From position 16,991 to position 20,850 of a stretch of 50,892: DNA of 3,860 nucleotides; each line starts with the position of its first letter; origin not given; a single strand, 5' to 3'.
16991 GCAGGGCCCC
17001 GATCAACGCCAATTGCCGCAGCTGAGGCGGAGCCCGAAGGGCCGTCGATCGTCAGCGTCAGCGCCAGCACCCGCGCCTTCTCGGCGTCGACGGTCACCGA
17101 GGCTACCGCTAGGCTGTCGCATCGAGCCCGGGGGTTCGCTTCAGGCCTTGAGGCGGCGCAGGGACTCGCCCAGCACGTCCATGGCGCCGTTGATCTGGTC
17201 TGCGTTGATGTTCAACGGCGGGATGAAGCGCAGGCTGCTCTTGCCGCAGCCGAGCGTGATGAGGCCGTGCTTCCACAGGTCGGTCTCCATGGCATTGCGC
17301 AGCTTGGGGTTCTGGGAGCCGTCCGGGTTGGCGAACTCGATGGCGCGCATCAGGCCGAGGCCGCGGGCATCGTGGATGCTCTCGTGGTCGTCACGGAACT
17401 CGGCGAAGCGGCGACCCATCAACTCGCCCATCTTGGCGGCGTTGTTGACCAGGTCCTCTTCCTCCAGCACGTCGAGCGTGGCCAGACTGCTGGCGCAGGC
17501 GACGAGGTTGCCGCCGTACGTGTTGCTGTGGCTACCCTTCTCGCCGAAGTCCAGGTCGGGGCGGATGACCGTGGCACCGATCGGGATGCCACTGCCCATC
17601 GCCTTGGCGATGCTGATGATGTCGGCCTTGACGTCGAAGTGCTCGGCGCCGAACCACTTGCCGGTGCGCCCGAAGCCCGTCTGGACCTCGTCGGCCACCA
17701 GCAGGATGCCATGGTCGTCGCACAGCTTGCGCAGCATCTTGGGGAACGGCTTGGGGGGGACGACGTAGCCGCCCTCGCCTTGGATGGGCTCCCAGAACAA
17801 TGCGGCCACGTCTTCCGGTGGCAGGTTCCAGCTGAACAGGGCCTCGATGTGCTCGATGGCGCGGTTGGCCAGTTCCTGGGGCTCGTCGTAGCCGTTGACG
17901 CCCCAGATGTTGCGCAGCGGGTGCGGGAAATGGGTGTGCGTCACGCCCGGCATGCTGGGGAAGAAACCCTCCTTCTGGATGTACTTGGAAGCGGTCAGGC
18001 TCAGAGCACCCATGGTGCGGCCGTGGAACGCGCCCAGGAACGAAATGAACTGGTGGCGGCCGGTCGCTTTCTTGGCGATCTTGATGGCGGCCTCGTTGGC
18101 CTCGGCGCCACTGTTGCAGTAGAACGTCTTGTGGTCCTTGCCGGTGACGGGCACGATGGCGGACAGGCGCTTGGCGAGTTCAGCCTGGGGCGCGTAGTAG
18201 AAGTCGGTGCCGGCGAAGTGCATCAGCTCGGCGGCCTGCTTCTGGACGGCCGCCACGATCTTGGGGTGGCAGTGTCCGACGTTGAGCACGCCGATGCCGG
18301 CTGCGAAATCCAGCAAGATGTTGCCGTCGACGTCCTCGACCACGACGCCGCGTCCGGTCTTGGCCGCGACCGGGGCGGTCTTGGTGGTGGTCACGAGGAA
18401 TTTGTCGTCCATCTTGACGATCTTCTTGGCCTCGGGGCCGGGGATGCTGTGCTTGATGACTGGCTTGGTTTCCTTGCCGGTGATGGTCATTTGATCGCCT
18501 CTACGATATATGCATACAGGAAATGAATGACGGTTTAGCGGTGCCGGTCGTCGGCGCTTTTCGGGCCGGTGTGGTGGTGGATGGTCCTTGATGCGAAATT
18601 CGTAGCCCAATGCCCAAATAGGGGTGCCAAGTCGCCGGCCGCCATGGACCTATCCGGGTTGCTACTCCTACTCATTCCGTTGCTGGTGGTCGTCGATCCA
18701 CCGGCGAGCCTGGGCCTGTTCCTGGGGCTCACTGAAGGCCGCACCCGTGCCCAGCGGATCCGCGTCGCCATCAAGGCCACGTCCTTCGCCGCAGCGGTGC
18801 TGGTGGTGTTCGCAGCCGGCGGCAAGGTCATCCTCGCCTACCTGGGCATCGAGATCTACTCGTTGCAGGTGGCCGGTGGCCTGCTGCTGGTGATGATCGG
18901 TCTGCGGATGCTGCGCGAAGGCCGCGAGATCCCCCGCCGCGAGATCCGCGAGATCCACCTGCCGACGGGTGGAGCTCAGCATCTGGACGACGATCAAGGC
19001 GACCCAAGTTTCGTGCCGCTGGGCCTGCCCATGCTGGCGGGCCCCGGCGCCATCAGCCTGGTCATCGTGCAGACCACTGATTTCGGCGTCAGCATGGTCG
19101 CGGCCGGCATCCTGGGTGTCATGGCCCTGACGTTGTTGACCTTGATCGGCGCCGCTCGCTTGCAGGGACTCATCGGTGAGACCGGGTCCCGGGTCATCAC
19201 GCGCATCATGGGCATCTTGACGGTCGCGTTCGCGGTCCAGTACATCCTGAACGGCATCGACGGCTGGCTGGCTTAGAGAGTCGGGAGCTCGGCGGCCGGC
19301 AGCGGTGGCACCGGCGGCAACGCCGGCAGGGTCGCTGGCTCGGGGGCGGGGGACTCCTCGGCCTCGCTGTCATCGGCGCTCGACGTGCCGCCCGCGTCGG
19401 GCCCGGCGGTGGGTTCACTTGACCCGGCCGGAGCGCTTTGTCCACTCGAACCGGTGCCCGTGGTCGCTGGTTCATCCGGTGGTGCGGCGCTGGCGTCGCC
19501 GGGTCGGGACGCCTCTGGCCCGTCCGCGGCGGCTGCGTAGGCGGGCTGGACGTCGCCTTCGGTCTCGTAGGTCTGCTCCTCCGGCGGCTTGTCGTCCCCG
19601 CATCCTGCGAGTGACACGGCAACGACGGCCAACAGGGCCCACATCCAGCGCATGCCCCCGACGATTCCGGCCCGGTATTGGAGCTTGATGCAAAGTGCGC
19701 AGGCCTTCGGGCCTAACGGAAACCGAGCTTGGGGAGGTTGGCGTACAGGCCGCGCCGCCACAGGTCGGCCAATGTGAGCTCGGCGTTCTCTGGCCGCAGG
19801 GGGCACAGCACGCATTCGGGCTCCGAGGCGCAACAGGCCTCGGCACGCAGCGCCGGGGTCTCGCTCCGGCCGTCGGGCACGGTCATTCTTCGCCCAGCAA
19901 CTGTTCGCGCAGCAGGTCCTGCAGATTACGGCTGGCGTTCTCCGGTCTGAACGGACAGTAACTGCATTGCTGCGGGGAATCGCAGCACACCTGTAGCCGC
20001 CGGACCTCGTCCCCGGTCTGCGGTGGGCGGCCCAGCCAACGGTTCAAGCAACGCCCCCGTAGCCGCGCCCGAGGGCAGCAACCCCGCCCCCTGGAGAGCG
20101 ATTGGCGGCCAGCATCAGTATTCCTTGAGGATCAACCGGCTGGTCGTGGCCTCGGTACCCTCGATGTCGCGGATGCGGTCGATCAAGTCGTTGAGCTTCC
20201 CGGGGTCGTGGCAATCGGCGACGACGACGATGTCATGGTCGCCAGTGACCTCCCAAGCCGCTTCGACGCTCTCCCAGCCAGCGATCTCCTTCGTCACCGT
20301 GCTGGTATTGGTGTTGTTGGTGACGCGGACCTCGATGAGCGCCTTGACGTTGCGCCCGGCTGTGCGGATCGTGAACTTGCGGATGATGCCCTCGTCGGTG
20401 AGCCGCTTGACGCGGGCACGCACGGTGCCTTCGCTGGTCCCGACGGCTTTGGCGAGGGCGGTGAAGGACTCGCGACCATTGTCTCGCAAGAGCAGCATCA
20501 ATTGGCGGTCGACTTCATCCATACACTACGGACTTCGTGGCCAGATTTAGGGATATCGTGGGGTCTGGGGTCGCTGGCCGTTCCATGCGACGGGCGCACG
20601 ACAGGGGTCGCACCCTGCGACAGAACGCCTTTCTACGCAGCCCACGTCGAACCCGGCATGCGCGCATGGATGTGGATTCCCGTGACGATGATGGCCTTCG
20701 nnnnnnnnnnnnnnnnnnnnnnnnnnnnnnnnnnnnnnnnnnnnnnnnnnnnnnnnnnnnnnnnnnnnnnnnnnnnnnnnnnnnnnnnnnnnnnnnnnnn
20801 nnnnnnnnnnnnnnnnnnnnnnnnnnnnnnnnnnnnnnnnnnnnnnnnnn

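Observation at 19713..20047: Two unannotated, translationally coupled, paralogous Cys-rich micro-ORFs downstream of the Lrp/AsnC-family regulator (CC-x5-C-x2-CP-x-RPENA-x3-L-x-DL)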

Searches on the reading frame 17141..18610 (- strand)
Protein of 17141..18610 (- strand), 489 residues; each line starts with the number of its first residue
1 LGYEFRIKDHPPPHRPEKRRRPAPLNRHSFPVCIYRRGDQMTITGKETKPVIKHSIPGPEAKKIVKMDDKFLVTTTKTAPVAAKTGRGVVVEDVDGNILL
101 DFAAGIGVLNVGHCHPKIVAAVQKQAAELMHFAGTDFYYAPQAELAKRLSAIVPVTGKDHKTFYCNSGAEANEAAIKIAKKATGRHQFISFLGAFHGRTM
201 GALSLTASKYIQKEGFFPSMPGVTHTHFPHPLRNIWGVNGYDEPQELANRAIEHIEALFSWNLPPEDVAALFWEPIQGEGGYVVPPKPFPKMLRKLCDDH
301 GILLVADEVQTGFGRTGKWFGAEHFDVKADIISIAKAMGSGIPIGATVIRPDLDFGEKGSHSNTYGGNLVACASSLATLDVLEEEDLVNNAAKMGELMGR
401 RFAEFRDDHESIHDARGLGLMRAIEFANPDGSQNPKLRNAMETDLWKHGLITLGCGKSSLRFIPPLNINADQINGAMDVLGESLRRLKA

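Call 19: search_protein_families(library=ncbifam, proteins=[window:17141-18610:-], max_evalue=0.01)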
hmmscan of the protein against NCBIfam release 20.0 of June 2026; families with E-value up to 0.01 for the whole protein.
window:17141-18610:- (489 aa): 69 families (the best 25 are shown)
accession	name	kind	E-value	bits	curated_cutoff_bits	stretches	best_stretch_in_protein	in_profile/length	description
NF004426.0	PRK05769.1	equivalog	2.1e-177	590.3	552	1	47-487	3-440/441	acetyl ornithine aminotransferase family protein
NF005993.0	PRK08117.1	subfamily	1.3e-126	422.7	574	1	70-487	15-430/433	aspartate aminotransferase family protein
NF006228.0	PRK08360.1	equivalog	5.6e-105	351.5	608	1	61-485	3-425/443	aspartate aminotransferase family protein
TIGR00700.1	GABAtrnsam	equivalog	2.4e-104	349.3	506.65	1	78-485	14-419/420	4-aminobutyrate--2-oxoglutarate transaminase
TIGR00707.1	argD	subfamily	5.5e-103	344.7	410.05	1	72-482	2-378/381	acetylornithine/succinylornithine family transaminase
NF004171.0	PRK05639.1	equivalog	2.4e-102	343.1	639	1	50-484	4-441/457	alanine/serine racemase family protein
NF005376.0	PRK06918.1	equivalog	1.1e-100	337.2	676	1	53-486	9-443/451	4-aminobutyrate--2-oxoglutarate transaminase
NF005692.0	PRK07495.1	equivalog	1.5e-100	336.8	724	1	83-488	26-423/425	4-aminobutyrate--2-oxoglutarate transaminase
NF004714.0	PRK06058.1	subfamily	8.6e-100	334.5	639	1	49-486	11-446/447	4-aminobutyrate--2-oxoglutarate transaminase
NF002874.0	PRK03244.1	equivalog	3.2e-98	329.1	457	1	69-486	15-394/399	acetylornithine transaminase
NF005272.0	PRK06777.1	equivalog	3.7e-96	322.3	725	1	90-485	33-420/421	4-aminobutyrate--2-oxoglutarate transaminase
NF049976.1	AmadipTransam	equivalog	5e-93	312.2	650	1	78-487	13-415/416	2-aminoadipate transaminase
NF006368.0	PRK08593.1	equivalog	5.2e-92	308.8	570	1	61-488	6-433/448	aspartate aminotransferase family protein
NF005985.0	PRK08088.1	equivalog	3.6e-88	296.1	713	1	77-486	21-423/426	4-aminobutyrate--2-oxoglutarate transaminase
NF002797.0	PRK02936.1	equivalog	1.1e-87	294.3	496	2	264-485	164-378/385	acetylornithine transaminase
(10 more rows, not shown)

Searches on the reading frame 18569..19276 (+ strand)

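Call 19: search_protein_families(library=ncbifam, proteins=[window:18569-19276:+], max_evalue=0.01)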
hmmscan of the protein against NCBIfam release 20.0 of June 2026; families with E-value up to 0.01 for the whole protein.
window:18569-19276:+ (235 aa): 5 families
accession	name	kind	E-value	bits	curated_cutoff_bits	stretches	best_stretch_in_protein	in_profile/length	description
TIGR00427.1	TIGR00427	subfamily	8.1e-37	126.9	99.2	1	28-230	4-201/201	NAAT family transporter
NF008228.0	PRK10995.1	equivalog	5.1e-36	123.9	162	1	31-231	8-214/223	MarC family NAAT transporter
NF008320.0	PRK11111.1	equivalog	5.6e-28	97.8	216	1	25-232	5-208/215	YchE family NAAT transporter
NF008010.0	PRK10739.1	equivalog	2.8e-16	60.1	215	1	36-234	9-195/197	YhgN family NAAT transporter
TIGR03717.1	R_switched_YjbE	subfamily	0.0013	18.5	134.8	1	61-124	30-88/176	YjbE family putative metal transport protein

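Call 31: search_protein_families(library=pfam, proteins=[window:18569-19276:+], max_evalue=1)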
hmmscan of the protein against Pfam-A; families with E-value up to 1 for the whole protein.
window:18569-19276:+ (235 aa): 2 families
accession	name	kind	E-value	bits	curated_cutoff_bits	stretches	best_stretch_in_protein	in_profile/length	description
PF01914.23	MarC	-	2.4e-41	141.9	23.9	1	32-234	5-203/203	MarC family integral membrane protein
PF23933.1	DUF7269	-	0.33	11.4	29.1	1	71-126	4-55/162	Family of unknown function (DUF7269)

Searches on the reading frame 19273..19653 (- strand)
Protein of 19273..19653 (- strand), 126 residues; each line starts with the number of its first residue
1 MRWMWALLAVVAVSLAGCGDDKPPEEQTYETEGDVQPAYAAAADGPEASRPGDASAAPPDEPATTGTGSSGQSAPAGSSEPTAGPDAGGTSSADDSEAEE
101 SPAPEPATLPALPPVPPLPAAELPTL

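Call 19: search_protein_families(library=ncbifam, proteins=[window:19273-19653:-], max_evalue=0.01)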
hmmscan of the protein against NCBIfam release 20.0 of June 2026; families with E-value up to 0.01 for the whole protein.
window:19273-19653:- (126 aa): 0 families

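Call 31: search_protein_families(library=pfam, proteins=[window:19273-19653:-], max_evalue=1)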
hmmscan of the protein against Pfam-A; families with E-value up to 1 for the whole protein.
window:19273-19653:- (126 aa): 1 family
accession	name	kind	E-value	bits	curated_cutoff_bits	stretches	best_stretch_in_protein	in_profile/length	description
PF13627.12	LptM_cons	-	0.6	10.5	27.3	1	5-19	1-15/23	LPS-assembly lipoprotein LptM, conserved region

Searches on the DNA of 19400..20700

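Call 76: search_rna_families(source=window, start=19400, end=20700, threshold=evalue, max_evalue=1)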
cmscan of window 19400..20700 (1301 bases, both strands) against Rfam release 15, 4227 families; matches with E-value up to 1: 0.
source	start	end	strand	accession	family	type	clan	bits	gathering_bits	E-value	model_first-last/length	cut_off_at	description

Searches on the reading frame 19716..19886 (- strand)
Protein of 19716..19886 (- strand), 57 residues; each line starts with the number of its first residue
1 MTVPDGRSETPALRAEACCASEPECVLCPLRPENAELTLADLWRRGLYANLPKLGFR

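Call 5: search_protein_families(library=pfam, proteins=[window:19716-19886:-], max_evalue=10)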
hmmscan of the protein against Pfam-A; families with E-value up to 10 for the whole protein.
seq(57 aa): 0 families

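Call 9: find_homologous_proteins(query=window:19716-19886:-, max_evalue=0.01)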
Query seq(57 aa) (57 aa): 6 proteins with E <= 0.01 among 6 candidates.
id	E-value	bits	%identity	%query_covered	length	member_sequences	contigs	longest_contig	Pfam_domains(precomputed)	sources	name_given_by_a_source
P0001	1.7e-28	115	91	100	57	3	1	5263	-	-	-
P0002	1.1e-27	112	89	100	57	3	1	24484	-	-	-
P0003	1.7e-21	92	78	95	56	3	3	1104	-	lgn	-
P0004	7.9e-12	62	68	77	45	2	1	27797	-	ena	-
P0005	2.8e-7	48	61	77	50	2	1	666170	-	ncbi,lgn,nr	ncbi:MAG: hypothetical protein QOD77_829 [Thermoplasmata archaeon]|nr:hypothetical protein [Thermopl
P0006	8.8e-7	46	57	77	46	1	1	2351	-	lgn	-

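Call 19: search_protein_families(library=ncbifam, proteins=[window:19716-19886:-], max_evalue=0.01)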
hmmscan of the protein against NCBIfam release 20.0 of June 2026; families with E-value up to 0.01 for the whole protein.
seq(57 aa): 0 families

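Call 38: predict_structure(alignment_id=A2)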
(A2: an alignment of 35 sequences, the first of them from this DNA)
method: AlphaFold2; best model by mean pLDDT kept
length: 57 residues; sequences in the alignment: 35
mean_pLDDT: 90.3   pTM: 0.71
mean pLDDT of the five models: 90.3, 89.3, 88.5, 87.3, 87.1
residues with pLDDT >= 90: 34; 70-90: 22; 50-70: 1; < 50: 0
segments of 3 or more residues with pLDDT < 50: none
pLDDT, mean of each block of 10 residues (from residue 1): 84 92 91 94 92 88
secondary structure, 60 per line:
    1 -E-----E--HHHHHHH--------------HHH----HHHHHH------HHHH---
elements in order: H11-17 H39-44 H51-54

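Call 40: search_solved_structures(query=A2, max_evalue=10, show_alignments=3)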
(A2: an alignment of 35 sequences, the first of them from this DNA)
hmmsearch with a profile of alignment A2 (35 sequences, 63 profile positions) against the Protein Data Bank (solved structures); distinct sequences matched with E-value up to 10: 8.
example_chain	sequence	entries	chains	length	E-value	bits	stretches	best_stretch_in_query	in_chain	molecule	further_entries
1kg6_A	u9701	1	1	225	0.066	16.1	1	18-33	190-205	A/G-specific adenine glycosylase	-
1kg5_A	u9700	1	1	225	0.067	16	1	18-33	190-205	A/G-specific adenine glycosylase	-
1mud_A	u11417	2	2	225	0.068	16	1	18-33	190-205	Adenine DNA glycosylase | ADENINE GLYCOSYLASE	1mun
1wef_A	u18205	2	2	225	0.068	16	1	18-33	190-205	A/G-specific adenine glycosylase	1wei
1kg2_A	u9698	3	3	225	0.068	16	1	18-33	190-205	A/G-specific adenine glycosylase | ADENINE GLYCOSYLASE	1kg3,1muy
1kg4_A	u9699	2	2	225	0.07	16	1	18-33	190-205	A/G-specific adenine glycosylase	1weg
1kg7_A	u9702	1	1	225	0.072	15.9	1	18-33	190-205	A/G-specific adenine glycosylase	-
4cca_A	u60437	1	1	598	1.6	11.6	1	29-47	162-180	SYNTAXIN-BINDING PROTEIN 2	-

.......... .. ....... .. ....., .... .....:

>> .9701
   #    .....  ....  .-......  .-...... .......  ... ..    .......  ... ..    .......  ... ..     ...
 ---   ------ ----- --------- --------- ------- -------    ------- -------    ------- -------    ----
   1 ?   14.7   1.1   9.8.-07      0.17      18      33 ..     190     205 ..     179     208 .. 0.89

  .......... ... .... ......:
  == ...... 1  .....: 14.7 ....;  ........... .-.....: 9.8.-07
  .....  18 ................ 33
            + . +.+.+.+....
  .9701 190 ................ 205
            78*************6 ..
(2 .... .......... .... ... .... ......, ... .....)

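Call 41: fold_search(model_id=the predicted structure, library=pdb)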
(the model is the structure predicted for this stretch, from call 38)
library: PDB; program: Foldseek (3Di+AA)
matches with E <= 10: 0; with E <= 0.001: 0
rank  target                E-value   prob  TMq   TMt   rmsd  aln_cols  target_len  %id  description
